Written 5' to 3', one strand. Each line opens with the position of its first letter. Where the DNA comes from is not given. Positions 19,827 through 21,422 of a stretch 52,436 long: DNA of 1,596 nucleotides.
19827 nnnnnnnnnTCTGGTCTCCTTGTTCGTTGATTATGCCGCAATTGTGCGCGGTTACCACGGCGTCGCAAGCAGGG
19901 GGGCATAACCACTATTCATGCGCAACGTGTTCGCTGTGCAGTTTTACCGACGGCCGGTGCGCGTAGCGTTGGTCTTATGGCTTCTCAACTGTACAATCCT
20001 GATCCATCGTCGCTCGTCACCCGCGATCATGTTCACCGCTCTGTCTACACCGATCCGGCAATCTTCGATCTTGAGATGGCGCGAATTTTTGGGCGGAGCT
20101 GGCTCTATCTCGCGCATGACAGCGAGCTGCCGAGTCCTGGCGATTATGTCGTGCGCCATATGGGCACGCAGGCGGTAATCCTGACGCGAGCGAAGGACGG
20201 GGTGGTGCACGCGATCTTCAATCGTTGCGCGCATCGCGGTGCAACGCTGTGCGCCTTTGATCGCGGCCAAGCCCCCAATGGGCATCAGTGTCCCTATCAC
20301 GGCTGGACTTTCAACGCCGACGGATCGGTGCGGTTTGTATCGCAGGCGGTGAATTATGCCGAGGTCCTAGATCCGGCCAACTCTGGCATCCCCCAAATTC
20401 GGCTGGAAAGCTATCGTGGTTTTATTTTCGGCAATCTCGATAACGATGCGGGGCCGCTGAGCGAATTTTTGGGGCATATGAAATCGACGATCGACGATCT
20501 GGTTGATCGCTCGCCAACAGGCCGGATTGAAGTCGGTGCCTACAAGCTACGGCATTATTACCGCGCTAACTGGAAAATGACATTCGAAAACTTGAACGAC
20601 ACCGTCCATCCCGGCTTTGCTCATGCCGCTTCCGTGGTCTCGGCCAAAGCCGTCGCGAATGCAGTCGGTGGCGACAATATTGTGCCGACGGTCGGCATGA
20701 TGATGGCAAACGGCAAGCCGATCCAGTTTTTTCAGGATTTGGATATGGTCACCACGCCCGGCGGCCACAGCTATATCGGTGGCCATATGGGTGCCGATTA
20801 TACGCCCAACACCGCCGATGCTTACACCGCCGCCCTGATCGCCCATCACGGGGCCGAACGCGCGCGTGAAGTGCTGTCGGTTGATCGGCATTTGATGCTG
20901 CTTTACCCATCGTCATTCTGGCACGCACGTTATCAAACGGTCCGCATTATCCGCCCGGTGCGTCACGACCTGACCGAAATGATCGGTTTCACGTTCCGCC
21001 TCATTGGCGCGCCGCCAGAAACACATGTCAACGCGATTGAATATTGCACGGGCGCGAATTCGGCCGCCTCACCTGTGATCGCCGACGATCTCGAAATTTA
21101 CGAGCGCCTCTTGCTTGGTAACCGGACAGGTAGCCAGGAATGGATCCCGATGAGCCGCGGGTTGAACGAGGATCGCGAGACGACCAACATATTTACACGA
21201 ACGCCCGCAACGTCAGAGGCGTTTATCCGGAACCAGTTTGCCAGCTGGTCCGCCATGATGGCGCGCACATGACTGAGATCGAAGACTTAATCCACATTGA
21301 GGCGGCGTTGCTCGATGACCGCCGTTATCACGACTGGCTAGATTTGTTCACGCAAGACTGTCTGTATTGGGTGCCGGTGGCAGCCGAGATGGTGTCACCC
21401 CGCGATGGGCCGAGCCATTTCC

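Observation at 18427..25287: ipf-like cluster: BenA-type Rieske dioxygenase coupled to a thiolase and a CoA ligase, suggesting dioxygenation of an aryl-alkanoyl-CoA with thiolytic side-chain removal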

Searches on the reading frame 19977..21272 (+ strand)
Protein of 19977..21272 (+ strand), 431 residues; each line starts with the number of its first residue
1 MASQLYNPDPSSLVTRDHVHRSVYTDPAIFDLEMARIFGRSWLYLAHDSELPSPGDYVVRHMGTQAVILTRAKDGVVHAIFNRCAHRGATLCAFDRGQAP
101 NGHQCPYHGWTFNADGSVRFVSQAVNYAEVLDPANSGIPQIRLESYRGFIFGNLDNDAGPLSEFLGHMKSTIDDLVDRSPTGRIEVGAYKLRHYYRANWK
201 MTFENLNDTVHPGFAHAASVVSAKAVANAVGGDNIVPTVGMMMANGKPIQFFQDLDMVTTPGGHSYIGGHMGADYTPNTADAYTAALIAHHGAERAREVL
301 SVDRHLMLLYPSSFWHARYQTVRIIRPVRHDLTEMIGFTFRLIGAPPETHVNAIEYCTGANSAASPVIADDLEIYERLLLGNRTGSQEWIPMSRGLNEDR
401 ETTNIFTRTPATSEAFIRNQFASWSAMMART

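Call 4: search_protein_families(library=pfam, proteins=[window:19977-21272:+], max_evalue=0.001)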
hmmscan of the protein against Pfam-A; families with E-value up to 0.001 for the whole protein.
window:19977-21272:+ (431 aa): 2 families
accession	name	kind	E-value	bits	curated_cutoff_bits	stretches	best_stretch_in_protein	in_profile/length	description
PF00355.32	Rieske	-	6.3e-17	61.7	20.3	1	41-123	1-80/88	Rieske [2Fe-2S] domain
PF00848.25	Ring_hydroxyl_A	-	1.6e-07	31.9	24.9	1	192-384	11-179/208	Ring hydroxylating alpha subunit (catalytic domain)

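Call 5: search_protein_families(library=ncbifam, proteins=[window:19977-21272:+], max_evalue=0.001)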
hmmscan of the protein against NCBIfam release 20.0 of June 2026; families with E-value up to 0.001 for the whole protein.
window:19977-21272:+ (431 aa): 6 families
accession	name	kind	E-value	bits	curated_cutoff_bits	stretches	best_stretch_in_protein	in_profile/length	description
TIGR03229.1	benzo_1_2_benA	equivalog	1.1e-58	199.2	780.95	1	18-399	15-390/433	benzoate 1,2-dioxygenase large subunit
TIGR03228.1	anthran_1_2_A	equivalog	2.1e-54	184.9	671.9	1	19-398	16-394/438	anthranilate 1,2-dioxygenase large subunit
NF042946.1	3PPDioc_HcaE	equivalog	6.2e-50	170.5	830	1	17-429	14-430/450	3-phenylpropionate/cinnamic acid dioxygenase subunit alpha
NF041684.1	ant_diox_AndAc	equivalog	5.3e-40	137.3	750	1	18-216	22-222/418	anthranilate 1,2-dioxygenase large subunit AndAc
NF058607.1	GlBtMonoOxGbcA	equivalog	9e-33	113.3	670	1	21-217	35-223/420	glycine betaine monooxygenase oxygenase subunit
NF052579.1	BetMthstMoxSdmAMthl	equivalog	6.3e-08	32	600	1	41-146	17-113/351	4beta-methylsterol monooxygenase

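Call 12: search_solved_structures(query=window:19977-21272:+, max_evalue=0.00001)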
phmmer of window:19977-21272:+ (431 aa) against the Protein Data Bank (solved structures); distinct sequences matched with E-value up to 0.00001: 32.
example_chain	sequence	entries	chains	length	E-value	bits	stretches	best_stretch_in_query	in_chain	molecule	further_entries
9o71_A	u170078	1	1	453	2.4e-79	270.4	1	3-430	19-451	Phenylpropionate dioxygenase-like ring-hydroxylating dioxygenase large terminal subunit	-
7yls_B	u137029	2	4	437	6.5e-79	269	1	3-430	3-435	Rieske (2Fe-2S) domain protein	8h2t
8k0a_A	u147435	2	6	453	7.4e-43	150.2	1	19-427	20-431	3-phenylpropionate/cinnamic acid dioxygenase subunit alpha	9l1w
9vdb_A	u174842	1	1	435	1e-41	146.5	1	19-219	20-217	Ring hydroxylating dioxygenase, alpha subunit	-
4hjl_A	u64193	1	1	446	1.2e-41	146.3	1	22-241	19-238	Naphthalene 1,2-dioxygenase subunit alpha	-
2hmj_A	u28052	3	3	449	1.2e-41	146.2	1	22-241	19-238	Naphthalene 1,2-dioxygenase alpha subunit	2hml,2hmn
1eg9_A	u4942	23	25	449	1.2e-41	146.2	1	22-241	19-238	PROTEIN (NAPHTHALENE 1,2-DIOXYGENASE ALPHA SUBUNIT) | NAPHTHALENE 1,2-DIOXYGENASE | NAPHTHALENE 1,2-DIOXYGENASE ALPHA SUBUNIT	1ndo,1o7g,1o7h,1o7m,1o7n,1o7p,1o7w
2gbw_A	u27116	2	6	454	1.4e-39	139.5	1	20-223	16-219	Biphenyl 2,3-Dioxygenase Alpha Subunit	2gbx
2ckf_A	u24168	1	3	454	2.1e-39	138.9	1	20-222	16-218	RING-HYDROXYLATING DIOXYGENASE ALPHA SUBUNIT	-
2bmo_A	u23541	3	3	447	5.2e-39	137.6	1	23-278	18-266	OXYGENASE-ALPHA NBDO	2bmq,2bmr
2b1x_A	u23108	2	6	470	5.3e-39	137.5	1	21-220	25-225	naphthalene dioxygenase large subunit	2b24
9jp5_A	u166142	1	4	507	3.1e-38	135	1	15-218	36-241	Phthalate 3,4-dioxygenase alpha subunit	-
1uli_A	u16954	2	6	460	4e-38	134.6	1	21-235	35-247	biphenyl dioxygenase large subunit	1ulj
5xbp_A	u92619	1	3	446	4.1e-38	134.6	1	22-244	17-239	3NT oxygenase alpha subunit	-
3en1_A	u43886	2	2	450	3.6e-37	131.5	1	20-243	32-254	Benzene 1,2-dioxygenase subunit alpha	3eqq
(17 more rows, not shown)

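Call 15: search_solved_structures(query=window:19977-21272:+, max_evalue=1e-50, show_alignments=2)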
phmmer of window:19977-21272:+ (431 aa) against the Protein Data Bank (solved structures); distinct sequences matched with E-value up to 1e-50: 2.
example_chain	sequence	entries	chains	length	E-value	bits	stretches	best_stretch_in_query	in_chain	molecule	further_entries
9o71_A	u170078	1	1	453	2.4e-79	270.4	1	3-430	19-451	Phenylpropionate dioxygenase-like ring-hydroxylating dioxygenase large terminal subunit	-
7yls_B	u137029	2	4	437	6.5e-79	269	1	3-430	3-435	Rieske (2Fe-2S) domain protein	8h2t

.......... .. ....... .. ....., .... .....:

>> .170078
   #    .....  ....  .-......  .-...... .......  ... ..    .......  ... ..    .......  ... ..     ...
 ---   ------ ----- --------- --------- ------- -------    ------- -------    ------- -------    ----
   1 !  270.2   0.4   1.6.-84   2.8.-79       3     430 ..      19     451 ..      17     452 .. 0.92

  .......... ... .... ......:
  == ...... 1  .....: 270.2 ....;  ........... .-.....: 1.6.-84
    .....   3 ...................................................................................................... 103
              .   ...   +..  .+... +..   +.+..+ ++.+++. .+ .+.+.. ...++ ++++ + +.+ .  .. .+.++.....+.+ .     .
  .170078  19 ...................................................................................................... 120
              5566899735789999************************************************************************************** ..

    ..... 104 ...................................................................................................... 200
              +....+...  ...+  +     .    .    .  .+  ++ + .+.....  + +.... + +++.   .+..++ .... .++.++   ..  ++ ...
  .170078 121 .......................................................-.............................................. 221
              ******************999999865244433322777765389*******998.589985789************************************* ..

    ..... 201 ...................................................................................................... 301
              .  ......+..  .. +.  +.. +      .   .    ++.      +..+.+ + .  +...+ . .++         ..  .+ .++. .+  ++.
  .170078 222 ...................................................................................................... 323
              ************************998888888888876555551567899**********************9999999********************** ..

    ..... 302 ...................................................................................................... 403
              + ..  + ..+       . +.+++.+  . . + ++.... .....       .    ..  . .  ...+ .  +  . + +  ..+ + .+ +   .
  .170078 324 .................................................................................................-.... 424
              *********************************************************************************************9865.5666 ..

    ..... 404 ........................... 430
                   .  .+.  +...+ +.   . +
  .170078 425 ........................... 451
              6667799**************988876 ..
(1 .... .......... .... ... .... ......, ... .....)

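Call 21: find_homologous_proteins(query=window:19977-21272:+, max_evalue=1e-30)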
Query window:19977-21272:+ (431 aa): 2757 proteins with E <= 1e-30 among 6828 candidates; the best 120 are listed.
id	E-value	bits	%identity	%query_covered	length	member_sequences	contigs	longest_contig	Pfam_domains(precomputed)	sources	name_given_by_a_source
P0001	9.8e-298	1005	100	100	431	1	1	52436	PF00355.33,PF00848.26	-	-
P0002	2.2e-296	1000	99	100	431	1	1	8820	PF00355.33,PF00848.26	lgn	-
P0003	3.2e-267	904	90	100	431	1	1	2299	PF00355.33,PF00848.26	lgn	-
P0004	5.6e-262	887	88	100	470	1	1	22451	PF00355.33,PF00848.26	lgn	-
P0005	8.9e-244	827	82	100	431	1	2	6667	PF00355.33,PF00848.26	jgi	jgi:phenylpropionate dioxygenase-like ring-hydroxylating dioxygenase large terminal subunit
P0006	4.9e-241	818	82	98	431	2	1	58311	PF00355.33,PF00848.26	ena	-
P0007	2.4e-240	816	80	100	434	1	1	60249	PF00355.33,PF00848.26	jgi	jgi:phenylpropionate dioxygenase-like ring-hydroxylating dioxygenase large terminal subunit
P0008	8.7e-239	811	80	100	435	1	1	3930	PF00355.33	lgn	-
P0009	5.2e-238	808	80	100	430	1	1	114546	PF00355.33,PF00848.26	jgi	-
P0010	5.3e-238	808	80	98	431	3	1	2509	PF00355.33,PF00848.26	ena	-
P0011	6.5e-238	808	80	100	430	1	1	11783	PF00355.33,PF00848.26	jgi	-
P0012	9.7e-238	807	80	100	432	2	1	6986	PF00355.33,PF00848.26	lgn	-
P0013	3.5e-237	805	79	99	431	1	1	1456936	PF00355.33,PF00848.26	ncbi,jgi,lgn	jgi:nitrite reductase/ring-hydroxylating ferredoxin subunit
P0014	7.9e-237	804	79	99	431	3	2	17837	PF00355.33,PF00848.26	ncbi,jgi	-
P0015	5.3e-236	802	80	98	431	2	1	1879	PF00355.33,PF00848.26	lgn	-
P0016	2.3e-235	799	81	97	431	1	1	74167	PF00355.33,PF00848.26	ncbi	-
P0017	3.1e-235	799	81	98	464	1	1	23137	PF00355.33,PF00848.26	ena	-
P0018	6.2e-235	798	80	100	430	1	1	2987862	PF00355.33,PF00848.26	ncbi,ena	-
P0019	1.2e-234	797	79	98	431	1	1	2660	PF00355.33,PF00848.26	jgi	jgi:phenylpropionate dioxygenase-like ring-hydroxylating dioxygenase large terminal subunit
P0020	1.7e-233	793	80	98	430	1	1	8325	PF00355.33,PF00848.26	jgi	-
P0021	4.6e-233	792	79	99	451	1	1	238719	PF00355.33,PF00848.26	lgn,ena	-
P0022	8.6e-233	791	79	97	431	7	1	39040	PF00355.33,PF00848.26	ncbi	-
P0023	6.2e-232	788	78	97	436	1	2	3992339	PF00355.33,PF00848.26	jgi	jgi:phenylpropionate dioxygenase-like ring-hydroxylating dioxygenase large terminal subunit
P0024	8.0e-232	788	79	98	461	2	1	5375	PF00355.33,PF00848.26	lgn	-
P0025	2.1e-231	786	78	98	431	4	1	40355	PF00355.33,PF00848.26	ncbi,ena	-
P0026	2.8e-231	786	79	98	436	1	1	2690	PF00355.33,PF00848.26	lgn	-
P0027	7.0e-231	785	79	97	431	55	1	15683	PF00355.33,PF00848.26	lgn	-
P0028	1.0e-230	784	79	98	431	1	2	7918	PF00355.33,PF00848.26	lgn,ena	-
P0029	2.8e-230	783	79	98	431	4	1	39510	PF00355.33,PF00848.26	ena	-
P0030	1.4e-229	780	77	99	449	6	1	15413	PF00355.33,PF00848.26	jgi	jgi:phenylpropionate dioxygenase-like ring-hydroxylating dioxygenase large terminal subunit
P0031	4.2e-227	772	76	100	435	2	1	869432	PF00355.33,PF00848.26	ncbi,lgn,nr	ncbi:aromatic ring-hydroxylating oxygenase subunit alpha [Sphingobium algorifonticola]|nr:aromatic r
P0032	1.2e-226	771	77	98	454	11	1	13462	PF00355.33,PF00848.26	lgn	-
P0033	2.1e-226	770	77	98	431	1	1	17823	PF00355.33,PF00848.26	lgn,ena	-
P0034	1.1e-225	767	76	98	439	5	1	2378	PF00355.33,PF00848.26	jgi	jgi:phenylpropionate dioxygenase-like ring-hydroxylating dioxygenase large terminal subunit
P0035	2.0e-225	767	75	100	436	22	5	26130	PF00355.33,PF00848.26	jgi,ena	-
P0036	2.3e-224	763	75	100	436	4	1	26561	PF00355.33,PF00848.26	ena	-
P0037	2.9e-223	760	76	98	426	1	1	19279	PF00355.33,PF00848.26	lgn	-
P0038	5.3e-221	752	76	98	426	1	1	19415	PF00355.33,PF00848.26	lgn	-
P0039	1.4e-220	751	75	98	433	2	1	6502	PF00355.33,PF00848.26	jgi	jgi:phenylpropionate dioxygenase-like ring-hydroxylating dioxygenase large terminal subunit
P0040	1.6e-220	750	76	98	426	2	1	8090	PF00355.33,PF00848.26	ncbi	-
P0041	2.3e-220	750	76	96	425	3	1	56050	PF00355.33,PF00848.26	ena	-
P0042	5.7e-220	749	73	99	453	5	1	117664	PF00355.33,PF00848.26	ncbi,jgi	jgi:phenylpropionate dioxygenase-like ring-hydroxylating dioxygenase large terminal subunit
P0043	7.5e-220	748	75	97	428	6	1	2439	PF00355.33,PF00848.26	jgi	jgi:2-chlorobenzoate 1,2-dioxygenase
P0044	1.7e-219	747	76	96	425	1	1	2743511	PF00355.33,PF00848.26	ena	-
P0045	1.8e-219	747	76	97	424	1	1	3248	PF00355.33,PF00848.26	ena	-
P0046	9.2e-219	745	75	98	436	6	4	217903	PF00355.33,PF00848.26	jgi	jgi:phenylpropionate dioxygenase-like ring-hydroxylating dioxygenase large terminal subunit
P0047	2.8e-218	743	75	98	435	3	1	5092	PF00355.33,PF00848.26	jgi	jgi:phenylpropionate dioxygenase-like ring-hydroxylating dioxygenase large terminal subunit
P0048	6.1e-218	742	75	98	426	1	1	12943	PF00355.33,PF00848.26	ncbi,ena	-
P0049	7.5e-218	742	75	98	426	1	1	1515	PF00355.33,PF00848.26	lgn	-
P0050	1.4e-217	741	74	98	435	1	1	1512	PF00355.33,PF00848.26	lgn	-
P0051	2.6e-217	740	75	98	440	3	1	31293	PF00355.33,PF00848.26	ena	-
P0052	1.1e-215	735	75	97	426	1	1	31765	PF00355.33,PF00848.26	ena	-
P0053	2.0e-215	734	72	99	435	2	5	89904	PF00355.33,PF00848.26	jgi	jgi:phenylpropionate dioxygenase-like ring-hydroxylating dioxygenase large terminal subunit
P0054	2.8e-215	733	73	98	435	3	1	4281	PF00355.33,PF00848.26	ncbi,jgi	-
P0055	4.6e-215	733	72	100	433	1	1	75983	PF00355.33,PF00848.26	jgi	-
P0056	7.7e-214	728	73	98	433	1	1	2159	PF00355.33,PF00848.26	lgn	-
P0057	9.5e-214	728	73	98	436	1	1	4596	PF00355.33,PF00848.26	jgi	jgi:phenylpropionate dioxygenase-like ring-hydroxylating dioxygenase large terminal subunit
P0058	2.6e-212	723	74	97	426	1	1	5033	PF00355.33,PF00848.26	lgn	-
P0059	9.8e-212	722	72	98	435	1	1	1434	PF00355.33,PF00848.26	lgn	-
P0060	4.6e-211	719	73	99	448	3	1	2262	PF00355.33,PF00848.26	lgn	-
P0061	7.3e-211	719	72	97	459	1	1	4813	PF00355.33,PF00848.26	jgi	jgi:phenylpropionate dioxygenase-like ring-hydroxylating dioxygenase large terminal subunit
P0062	9.4e-211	718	71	98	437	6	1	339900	PF00355.33,PF00848.26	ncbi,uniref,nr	ncbi:aromatic ring-hydroxylating oxygenase subunit alpha [Sphingomonas lenta]|uniref:Ribosomal subun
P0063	3.1e-208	710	72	98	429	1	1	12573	PF00355.33,PF00848.26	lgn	-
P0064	1.4e-207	708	71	98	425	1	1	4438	PF00355.33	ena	-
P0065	1.9e-206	704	70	100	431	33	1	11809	PF00355.33,PF00848.26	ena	-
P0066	5.2e-206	703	69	100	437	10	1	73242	PF00355.33,PF00848.26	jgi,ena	jgi:phenylpropionate dioxygenase-like ring-hydroxylating dioxygenase large terminal subunit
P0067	1.5e-205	701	71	97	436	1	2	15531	PF00355.33,PF00848.26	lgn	-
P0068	2.0e-204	697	71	97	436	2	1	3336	PF00355.33,PF00848.26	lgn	-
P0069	2.6e-204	697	71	97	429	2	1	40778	PF00355.33,PF00848.26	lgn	-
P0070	3.0e-204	697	69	97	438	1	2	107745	PF00355.33,PF00848.26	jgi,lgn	jgi:2-chlorobenzoate 1,2-dioxygenase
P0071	4.4e-204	696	71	97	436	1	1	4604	PF00355.33,PF00848.26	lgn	-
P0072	8.4e-204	695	70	98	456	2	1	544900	PF00355.33,PF00848.26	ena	-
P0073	5.1e-203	693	67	100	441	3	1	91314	PF00355.33,PF00848.26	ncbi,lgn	ncbi:MAG: Rieske 2Fe-2S domain-containing protein [Pseudomonadota bacterium]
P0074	6.9e-203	692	69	99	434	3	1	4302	PF00355.33,PF00848.26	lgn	-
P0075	1.6e-202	691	71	97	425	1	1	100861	PF00355.33,PF00848.26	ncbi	-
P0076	3.1e-202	690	68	100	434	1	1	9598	PF00355.33,PF00848.26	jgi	jgi:phenylpropionate dioxygenase-like ring-hydroxylating dioxygenase large terminal subunit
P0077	1.1e-201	688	69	99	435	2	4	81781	PF00355.33,PF00848.26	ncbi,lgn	-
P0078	4.2e-201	687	70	97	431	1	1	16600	PF00355.33,PF00848.26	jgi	jgi:phenylpropionate dioxygenase-like ring-hydroxylating dioxygenase large terminal subunit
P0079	4.9e-200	683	71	97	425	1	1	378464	PF00355.33,PF00848.26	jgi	jgi:phenylpropionate dioxygenase-like ring-hydroxylating dioxygenase large terminal subunit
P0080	2.4e-199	681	69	98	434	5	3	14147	PF00355.33,PF00848.26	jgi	jgi:phenylpropionate dioxygenase-like ring-hydroxylating dioxygenase large terminal subunit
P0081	2.8e-198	677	68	99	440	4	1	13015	PF00355.33,PF00848.26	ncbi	-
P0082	8.6e-198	676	69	98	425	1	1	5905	PF00355.33,PF00848.26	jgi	jgi:phenylpropionate dioxygenase-like ring-hydroxylating dioxygenase large terminal subunit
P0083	1.4e-197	675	70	98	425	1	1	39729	PF00355.33,PF00848.26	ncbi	-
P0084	1.4e-197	675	67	99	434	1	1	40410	PF00355.33,PF00848.26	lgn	-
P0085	2.8e-197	674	69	96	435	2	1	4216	PF00355.33,PF00848.26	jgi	jgi:phenylpropionate dioxygenase-like ring-hydroxylating dioxygenase large terminal subunit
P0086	1.5e-195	668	68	98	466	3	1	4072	PF00355.33,PF00848.26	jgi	-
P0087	2.6e-195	667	68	97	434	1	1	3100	PF00355.33,PF00848.26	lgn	-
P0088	1.8e-194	665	69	98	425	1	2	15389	PF00355.33,PF00848.26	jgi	jgi:2-chlorobenzoate 1,2-dioxygenase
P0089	4.2e-193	660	67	98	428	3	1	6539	PF00355.33,PF00848.26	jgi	jgi:2-chlorobenzoate 1,2-dioxygenase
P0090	1.1e-192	659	68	98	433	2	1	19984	PF00355.33,PF00848.26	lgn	-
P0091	1.1e-191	655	68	98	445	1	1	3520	PF00355.33,PF00848.26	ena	-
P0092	2.8e-189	648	65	99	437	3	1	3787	PF00355.33,PF00848.26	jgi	jgi:phenylpropionate dioxygenase-like ring-hydroxylating dioxygenase large terminal subunit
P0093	5.3e-188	643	67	98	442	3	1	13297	PF00355.33,PF00848.26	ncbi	-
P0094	3.0e-185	634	65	98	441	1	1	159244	PF00355.33,PF00848.26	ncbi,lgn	ncbi:MAG: Rieske 2Fe-2S domain-containing protein [Oceanicaulis sp.]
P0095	7.2e-179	613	63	98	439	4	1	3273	PF00355.33,PF00848.26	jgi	jgi:phenylpropionate dioxygenase-like ring-hydroxylating dioxygenase large terminal subunit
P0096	6.8e-178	610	62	98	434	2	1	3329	PF00355.33,PF00848.26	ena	-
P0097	2.9e-177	608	63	98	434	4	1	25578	PF00355.33,PF00848.26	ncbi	-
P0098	1.1e-175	603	62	98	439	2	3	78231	PF00355.33,PF00848.26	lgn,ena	-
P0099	4.0e-173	594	62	98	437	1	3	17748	PF00355.33,PF00848.26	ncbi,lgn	ncbi:MAG: Rieske 2Fe-2S domain-containing protein [Pseudomonadota bacterium]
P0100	1.3e-167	576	59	99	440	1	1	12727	PF00355.33,PF00848.26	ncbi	-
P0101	4.0e-164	565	58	97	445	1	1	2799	PF00355.33,PF00848.26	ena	-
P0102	4.3e-158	545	57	98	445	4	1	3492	PF00355.33,PF00848.26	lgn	-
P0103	1.0e-157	544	58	97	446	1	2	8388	PF00355.33,PF00848.26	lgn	-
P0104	2.3e-157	542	58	97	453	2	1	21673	PF00355.33,PF00848.26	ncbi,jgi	ncbi:MAG: hypothetical protein RLY86_2046 [Pseudomonadota bacterium]|jgi:phenylpropionate dioxygenas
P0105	2.0e-156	539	58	97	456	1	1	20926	PF00355.33,PF00848.26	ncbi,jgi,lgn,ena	jgi:2-chlorobenzoate 1,2-dioxygenase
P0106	8.8e-153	527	56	97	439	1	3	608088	PF00355.33,PF00848.26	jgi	jgi:phenylpropionate dioxygenase-like ring-hydroxylating dioxygenase large terminal subunit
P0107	3.2e-144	499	71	72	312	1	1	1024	PF00848.26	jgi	jgi:phenylpropionate dioxygenase-like ring-hydroxylating dioxygenase large terminal subunit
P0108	2.2e-140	486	52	97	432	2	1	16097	PF00355.33,PF00848.26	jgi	jgi:phenylpropionate dioxygenase-like ring-hydroxylating dioxygenase large terminal subunit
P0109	7.1e-139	482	71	68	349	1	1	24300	PF00355.33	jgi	-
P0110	5.7e-138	479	67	73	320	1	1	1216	PF00848.26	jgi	jgi:phenylpropionate dioxygenase-like ring-hydroxylating dioxygenase large terminal subunit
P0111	3.7e-136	473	51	96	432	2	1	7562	PF00355.33,PF00848.26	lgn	-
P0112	7.5e-135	468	67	70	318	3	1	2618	PF00355.33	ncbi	ncbi:MAG: aromatic ring-hydroxylating oxygenase subunit alpha, partial [Thermaurantiacus sp.]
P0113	2.9e-132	460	51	98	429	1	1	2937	PF00355.33,PF00848.26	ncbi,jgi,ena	jgi:phenylpropionate dioxygenase-like ring-hydroxylating dioxygenase large terminal subunit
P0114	3.5e-132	459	49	98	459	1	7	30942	PF00355.33,PF00848.26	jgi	jgi:2-chlorobenzoate 1,2-dioxygenase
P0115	4.3e-132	459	50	97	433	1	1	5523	PF00355.33,PF00848.26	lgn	-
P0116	5.1e-130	452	48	99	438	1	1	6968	PF00355.33,PF00848.26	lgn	-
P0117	1.2e-128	448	50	97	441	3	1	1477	PF00355.33,PF00848.26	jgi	jgi:phenylpropionate dioxygenase-like ring-hydroxylating dioxygenase large terminal subunit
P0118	1.3e-128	448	48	99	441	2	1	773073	PF00355.33,PF00848.26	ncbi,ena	-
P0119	7.1e-128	445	48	96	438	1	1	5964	PF00355.33,PF00848.26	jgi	jgi:phenylpropionate dioxygenase-like ring-hydroxylating dioxygenase large terminal subunit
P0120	6.7e-126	439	50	97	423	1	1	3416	PF00355.33,PF00848.26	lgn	-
